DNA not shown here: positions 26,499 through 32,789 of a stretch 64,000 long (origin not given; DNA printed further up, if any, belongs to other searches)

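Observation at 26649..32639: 1996-aa secreted enzyme: GH140/DUF4038-like barrel flanked by CBM-like domains, Cys-rich '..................' modules and four tandem C-terminal domains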

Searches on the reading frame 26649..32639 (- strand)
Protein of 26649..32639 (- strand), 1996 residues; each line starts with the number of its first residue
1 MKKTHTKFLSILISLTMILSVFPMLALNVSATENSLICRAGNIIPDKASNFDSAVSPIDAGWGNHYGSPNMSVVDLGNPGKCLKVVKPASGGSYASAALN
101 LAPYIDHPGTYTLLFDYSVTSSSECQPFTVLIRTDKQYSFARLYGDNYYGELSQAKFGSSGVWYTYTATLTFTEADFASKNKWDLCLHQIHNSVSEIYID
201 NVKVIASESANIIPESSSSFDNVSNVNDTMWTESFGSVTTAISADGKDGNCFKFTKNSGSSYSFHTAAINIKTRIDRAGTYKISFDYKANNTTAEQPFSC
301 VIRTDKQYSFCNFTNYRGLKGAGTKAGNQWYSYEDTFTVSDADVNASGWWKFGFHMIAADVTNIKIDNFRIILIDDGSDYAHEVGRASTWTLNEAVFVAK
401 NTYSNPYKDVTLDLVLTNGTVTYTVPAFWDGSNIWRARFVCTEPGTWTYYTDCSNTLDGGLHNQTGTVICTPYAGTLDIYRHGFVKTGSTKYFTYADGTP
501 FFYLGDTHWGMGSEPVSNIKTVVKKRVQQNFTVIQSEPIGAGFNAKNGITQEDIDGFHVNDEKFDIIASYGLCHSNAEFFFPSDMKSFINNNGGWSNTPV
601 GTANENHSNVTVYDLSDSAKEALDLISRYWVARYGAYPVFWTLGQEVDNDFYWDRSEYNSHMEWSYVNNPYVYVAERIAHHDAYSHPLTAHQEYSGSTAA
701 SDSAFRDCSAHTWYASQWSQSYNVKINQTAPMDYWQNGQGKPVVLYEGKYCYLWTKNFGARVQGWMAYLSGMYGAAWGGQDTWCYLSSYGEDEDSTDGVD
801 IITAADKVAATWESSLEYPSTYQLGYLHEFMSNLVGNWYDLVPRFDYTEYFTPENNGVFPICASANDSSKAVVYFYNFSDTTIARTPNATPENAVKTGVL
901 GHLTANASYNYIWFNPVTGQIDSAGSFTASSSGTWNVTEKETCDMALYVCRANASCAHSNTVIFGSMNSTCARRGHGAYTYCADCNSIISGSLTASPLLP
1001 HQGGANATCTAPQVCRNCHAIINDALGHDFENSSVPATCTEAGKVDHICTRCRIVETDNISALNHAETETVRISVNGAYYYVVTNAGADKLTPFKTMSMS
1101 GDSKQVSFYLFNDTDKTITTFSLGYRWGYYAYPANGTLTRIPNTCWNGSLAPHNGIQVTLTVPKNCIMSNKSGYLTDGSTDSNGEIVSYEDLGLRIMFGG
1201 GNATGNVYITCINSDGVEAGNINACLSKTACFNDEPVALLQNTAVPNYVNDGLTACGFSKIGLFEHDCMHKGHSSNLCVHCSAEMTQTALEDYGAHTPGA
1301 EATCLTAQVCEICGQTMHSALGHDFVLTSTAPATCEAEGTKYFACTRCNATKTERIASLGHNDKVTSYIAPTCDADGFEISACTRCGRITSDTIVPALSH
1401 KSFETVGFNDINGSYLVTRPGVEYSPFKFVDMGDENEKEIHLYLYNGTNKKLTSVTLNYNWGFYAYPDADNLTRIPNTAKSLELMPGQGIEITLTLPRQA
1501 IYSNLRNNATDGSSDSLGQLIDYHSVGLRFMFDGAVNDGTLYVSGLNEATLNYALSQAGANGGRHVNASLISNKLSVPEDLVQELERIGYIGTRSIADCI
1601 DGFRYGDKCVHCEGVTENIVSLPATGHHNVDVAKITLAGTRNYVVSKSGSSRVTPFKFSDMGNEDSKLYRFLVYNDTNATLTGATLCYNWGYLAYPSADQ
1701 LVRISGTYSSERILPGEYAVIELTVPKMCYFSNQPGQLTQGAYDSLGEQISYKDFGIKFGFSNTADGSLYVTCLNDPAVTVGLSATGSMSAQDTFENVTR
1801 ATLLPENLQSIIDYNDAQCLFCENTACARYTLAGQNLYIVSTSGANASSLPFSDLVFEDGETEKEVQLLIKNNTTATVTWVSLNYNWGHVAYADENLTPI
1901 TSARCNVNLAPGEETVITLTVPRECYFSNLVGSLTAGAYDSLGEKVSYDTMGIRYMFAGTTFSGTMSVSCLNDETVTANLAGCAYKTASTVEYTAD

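Call 4: search_protein_families(library=pfam, proteins=[window:26649-32639:-], max_evalue=1)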
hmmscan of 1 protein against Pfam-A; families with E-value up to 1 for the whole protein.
window:26649-32639:- (1996 aa): 5 families
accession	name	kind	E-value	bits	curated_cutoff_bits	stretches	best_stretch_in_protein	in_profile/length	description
PF13204.13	Apiosidase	-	1.6e-26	94.1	26.5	1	490-834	4-316/320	Apiosidase-like, catalytic domain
PF16586.11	DUF5060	-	1.4e-16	60.9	27.2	1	388-453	3-69/70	Domain of unknown function (DUF5060)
PF02018.23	CBM_4_9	-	0.0013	19.5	25.9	1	230-343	16-122/136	Carbohydrate binding domain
PF23673.1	DUF7154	-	0.17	12.8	27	1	220-293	25-97/108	Domain of unknown function (DUF7154)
PF14109.11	GldH_lipo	-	0.29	12.3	27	0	282-314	19-51/129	GldH lipoprotein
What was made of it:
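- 31518..32018 (-): N2, a second CBM22/CBM_4_9-like module, residues 208-374. Call 4 (PF02018, E 0.0013, below the cut-off).
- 31281..31478 (-): DUF5060 Ig-like domain that precedes the barrel, residues 388-453. Call 4 (E 1.4e-16).
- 30138..31172 (-): PF13204 (DUF4038, 'apiosidase-like', GH140-related) (beta/alpha)8 catalytic domain, residues 490-834. The putative acid/base is E646 (window 30702-30704) and the putative nucleophile is E747 (window 30399-30401). Call 4 (E 1.6e-26).
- On CBM22 / PF02018 (CBM_4_9): Call 4: N2 scores 19.5 bits, below the 25.9 cut-off.
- Closest known: CBM22 / CBM_4_9. Different: The window's own copies score below the Pfam gathering threshold (19.5 against 25.9 bits, call 4).
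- Checked: Pfam gives DUF5060 at 388-453 (E 1.4e-16) and PF13204 'Apiosidase-like' at 490-834 (E 1.6e-26), both above their cut-offs (call 4).
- Pfam hits above their cut-offs (call 4).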

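Call 5: search_protein_families(library=ncbifam, proteins=[window:26649-32639:-], max_evalue=1)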
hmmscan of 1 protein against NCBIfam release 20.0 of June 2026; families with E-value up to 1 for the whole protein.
window:26649-32639:- (1996 aa): 2 families
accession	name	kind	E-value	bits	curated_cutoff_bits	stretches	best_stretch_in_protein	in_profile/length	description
NF004200.0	PRK05653.1-5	equivalog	0.025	14.1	273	0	1045-1100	47-102/242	3-oxoacyl-ACP reductase FabG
TIGR01831.1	fabG_rel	equivalog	0.13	11.6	338.85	0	1052-1098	50-96/239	3-ketoacyl-ACP reductase FabG2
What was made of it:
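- Tried and rejected: NCBIfam gave only noise for the protein (call 5).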

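Call 7: search_solved_structures(query=window:26649-32639:-, max_evalue=1, show_alignments=2)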
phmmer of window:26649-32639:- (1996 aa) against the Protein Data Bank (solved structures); distinct sequences matched with E-value up to 1: 4.
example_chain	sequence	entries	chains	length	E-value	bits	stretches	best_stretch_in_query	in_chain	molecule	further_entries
4n0r_A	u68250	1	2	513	5.2e-08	33.8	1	400-510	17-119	putative glycoside hydrolase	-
8t9w_A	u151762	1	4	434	0.0084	16.6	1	489-540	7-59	Apiosidase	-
4lqp_A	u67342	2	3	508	0.67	10.3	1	1749-1811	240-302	Serine/threonine-protein kinase CBK1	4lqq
4lqs_A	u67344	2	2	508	0.67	10.3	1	1749-1811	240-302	Serine/threonine-protein kinase CBK1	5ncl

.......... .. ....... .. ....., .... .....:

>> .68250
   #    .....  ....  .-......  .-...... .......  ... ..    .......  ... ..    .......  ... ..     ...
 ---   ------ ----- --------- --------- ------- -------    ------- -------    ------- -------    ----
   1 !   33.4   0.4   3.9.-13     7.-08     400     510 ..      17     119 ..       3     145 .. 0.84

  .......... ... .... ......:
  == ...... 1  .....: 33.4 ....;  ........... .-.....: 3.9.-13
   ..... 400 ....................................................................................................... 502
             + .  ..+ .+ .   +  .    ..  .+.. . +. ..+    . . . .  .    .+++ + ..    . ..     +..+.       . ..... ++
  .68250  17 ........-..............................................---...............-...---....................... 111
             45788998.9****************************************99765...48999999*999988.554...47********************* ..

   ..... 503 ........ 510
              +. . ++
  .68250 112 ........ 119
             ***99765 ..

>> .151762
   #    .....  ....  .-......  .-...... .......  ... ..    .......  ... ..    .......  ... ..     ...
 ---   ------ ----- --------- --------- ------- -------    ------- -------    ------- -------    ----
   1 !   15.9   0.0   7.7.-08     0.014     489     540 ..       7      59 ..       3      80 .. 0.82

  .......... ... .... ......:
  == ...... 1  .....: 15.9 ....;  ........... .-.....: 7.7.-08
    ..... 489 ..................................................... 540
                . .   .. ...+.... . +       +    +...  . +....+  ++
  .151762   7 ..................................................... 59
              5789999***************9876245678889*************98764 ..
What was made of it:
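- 31281..31478 (-): Call 7 (aligns with 4n0r residues 17-119).
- A single-sequence search gives E 0.008 over 52 residues (call 7).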

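Call 12: find_encoding_contigs(protein=window:26649-32639:-, flank=3000, max_places=4)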
Protein window:26649-32639:- (1996 aa): no gene with exactly this product is on record in the collection.
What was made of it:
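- Tried and rejected: Exact-sequence look-up of the window protein's contig found nothing (call 12).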

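Call 13: find_homologous_proteins(query=window:26649-32639:-, max_evalue=0.00001)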
Query window:26649-32639:- (1996 aa): 59 proteins with E <= 0.00001 among 8000 candidates.
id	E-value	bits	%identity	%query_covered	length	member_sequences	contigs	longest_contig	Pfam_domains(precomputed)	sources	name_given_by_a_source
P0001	0.0e+0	4685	100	100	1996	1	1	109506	PF16586.12,PF13204.14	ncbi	-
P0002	0.0e+0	1841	48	90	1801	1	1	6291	PF16586.12,PF13204.14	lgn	-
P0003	0.0e+0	1761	46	90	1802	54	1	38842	PF16586.12,PF13204.14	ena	-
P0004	0.0e+0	1451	52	63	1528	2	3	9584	PF16586.12,PF13204.14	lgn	-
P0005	0.0e+0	1418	51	63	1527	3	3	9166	PF16586.12,PF13204.14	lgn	-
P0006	9.4e-212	724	44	37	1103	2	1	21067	PF16586.12,PF13204.14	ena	-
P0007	9.6e-210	718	46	37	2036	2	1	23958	PF13306.13,PF16586.12,PF13204.14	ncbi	-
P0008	1.4e-207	711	45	37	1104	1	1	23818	PF16586.12,PF13204.14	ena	-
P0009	2.3e-202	693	44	37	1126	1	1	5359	PF16586.12,PF13204.14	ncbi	-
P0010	2.0e-199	684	44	37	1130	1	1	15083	PF16586.12,PF13204.14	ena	-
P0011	6.2e-198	679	44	37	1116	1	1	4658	PF16586.12,PF13204.14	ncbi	-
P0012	9.6e-197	675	45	37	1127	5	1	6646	PF16586.12,PF13204.14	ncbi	-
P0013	1.6e-196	674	44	37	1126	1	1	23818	PF16586.12,PF13204.14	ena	-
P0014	1.3e-192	661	43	37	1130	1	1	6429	PF16586.12,PF13204.14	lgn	-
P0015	2.6e-192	660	45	36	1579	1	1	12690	PF16586.12,PF13204.14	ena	-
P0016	2.5e-190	653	43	38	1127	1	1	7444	PF16586.12,PF13204.14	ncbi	-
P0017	8.8e-185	635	48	30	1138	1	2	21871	PF16586.12,PF13204.14,PF03422.22,PF04616.21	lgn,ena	-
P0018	5.0e-179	616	41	37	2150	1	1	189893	PF13306.13,PF16586.12,PF14307.13,PF13204.14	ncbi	-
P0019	1.8e-174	601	40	37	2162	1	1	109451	PF13306.13,PF16586.12,PF13204.14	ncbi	-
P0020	1.1e-169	585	40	37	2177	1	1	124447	PF13306.13,PF16586.12,PF13204.14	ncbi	-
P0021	4.7e-114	401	37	36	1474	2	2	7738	PF00404.25,PF16586.12,PF00963.25,PF02018.24,PF12904.14,PF13204.14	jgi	-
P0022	8.9e-108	380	36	34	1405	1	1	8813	PF16586.12,PF02018.24,PF12904.14,PF13204.14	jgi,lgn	-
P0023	4.0e-105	371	40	28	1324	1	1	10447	PF16586.12,PF01915.28,PF13204.14,PF14310.13,PF00933.28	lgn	-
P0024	1.8e-99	352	38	28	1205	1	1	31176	PF16586.12,PF22244.3,PF13204.14,PF13472.13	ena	-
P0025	4.1e-99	351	39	28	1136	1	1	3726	PF17389.9,PF16586.12,PF17390.8,PF13204.14,PF00723.28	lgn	-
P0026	1.3e-98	349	37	29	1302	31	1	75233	PF00759.26,PF16586.12,PF13204.14,PF02927.21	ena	-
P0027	3.3e-98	348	37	29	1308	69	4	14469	PF00759.26,PF16586.12,PF13204.14,PF02927.21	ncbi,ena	-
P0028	4.9e-98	347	37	29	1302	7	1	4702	PF00759.26,PF16586.12,PF13204.14,PF02927.21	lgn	-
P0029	1.1e-97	346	38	28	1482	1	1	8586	PF17678.8,PF07971.19,PF07691.18,PF16586.12,PF13287.13,PF13290.14,PF12904.14,PF13204.14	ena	-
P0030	2.1e-96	342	35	29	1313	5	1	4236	PF00759.26,PF16586.12,PF12904.14,PF13204.14,PF02927.21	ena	-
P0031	5.0e-96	341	37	28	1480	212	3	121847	PF17678.8,PF07971.19,PF07691.18,PF16586.12,PF13287.13,PF13290.14,PF13204.14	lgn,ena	-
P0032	1.4e-93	333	35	29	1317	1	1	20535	PF00759.26,PF16586.12,PF12904.14,PF13204.14,PF02927.21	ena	-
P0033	1.6e-93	332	35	29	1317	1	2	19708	PF00759.26,PF16586.12,PF12904.14,PF13204.14,PF02927.21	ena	-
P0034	1.7e-93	332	35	29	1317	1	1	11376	PF00759.26,PF16586.12,PF12904.14,PF13204.14,PF02927.21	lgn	-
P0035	8.3e-91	323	38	28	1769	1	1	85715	PF16586.12,PF13204.14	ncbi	-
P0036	3.1e-85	305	38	27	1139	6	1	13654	PF17389.9,PF16586.12,PF17390.8,PF13204.14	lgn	-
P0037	6.3e-80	287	36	27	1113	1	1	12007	PF17389.9,PF16586.12,PF17390.8,PF13204.14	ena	-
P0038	2.2e-59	219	33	29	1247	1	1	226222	PF16586.12,PF12904.14,PF13204.14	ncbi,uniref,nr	ncbi:DUF4038 domain-containing protein [Luteolibacter flavescens]|uniref:DUF4038 domain-containing p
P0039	3.2e-58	215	33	28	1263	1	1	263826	PF16586.12,PF13204.14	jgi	-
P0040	4.0e-56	208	32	28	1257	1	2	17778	PF16586.12,PF13204.14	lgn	-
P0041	2.3e-51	193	32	28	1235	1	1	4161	PF16586.12,PF12904.14,PF13204.14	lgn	-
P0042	8.1e-50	187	32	28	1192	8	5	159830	PF16586.12,PF12904.14,PF13204.14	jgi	jgi:hypothetical protein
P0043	1.0e-49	187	31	28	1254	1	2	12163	PF16586.12,PF13204.14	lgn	-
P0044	3.2e-49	186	31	28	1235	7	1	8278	PF22825.3,PF16586.12,PF12904.14,PF13204.14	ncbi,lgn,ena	-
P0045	3.7e-48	182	32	28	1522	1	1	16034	PF00754.32,PF16586.12,PF22633.4,PF13204.14,PF00041.28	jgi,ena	-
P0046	4.8e-44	168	28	39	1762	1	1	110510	PF00754.32,PF16586.12,PF22633.4,PF12904.14,PF13204.14,PF00395.26,PF02368.25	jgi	-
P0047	1.7e-30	123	27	28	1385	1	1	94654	PF00754.32,PF16586.12,PF22633.4,PF13204.14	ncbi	-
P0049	1.5e-29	120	27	29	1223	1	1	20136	PF00754.32,PF16586.12,PF22633.4,PF12904.14,PF13204.14,PF24135.2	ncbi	-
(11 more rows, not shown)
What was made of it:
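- Relatives are fused to GH9, GH3, GH43, GH92, rhamnosidase-like or dockerin domains (call 13). Eight representatives carry a DUF4038-type core (seven by direct scan; P0005 from the precomputed Pfam list, call 13); P0001/P0004 fall in listed clusters. Some relatives are fused to rhamnosidase-like domains (call 13).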
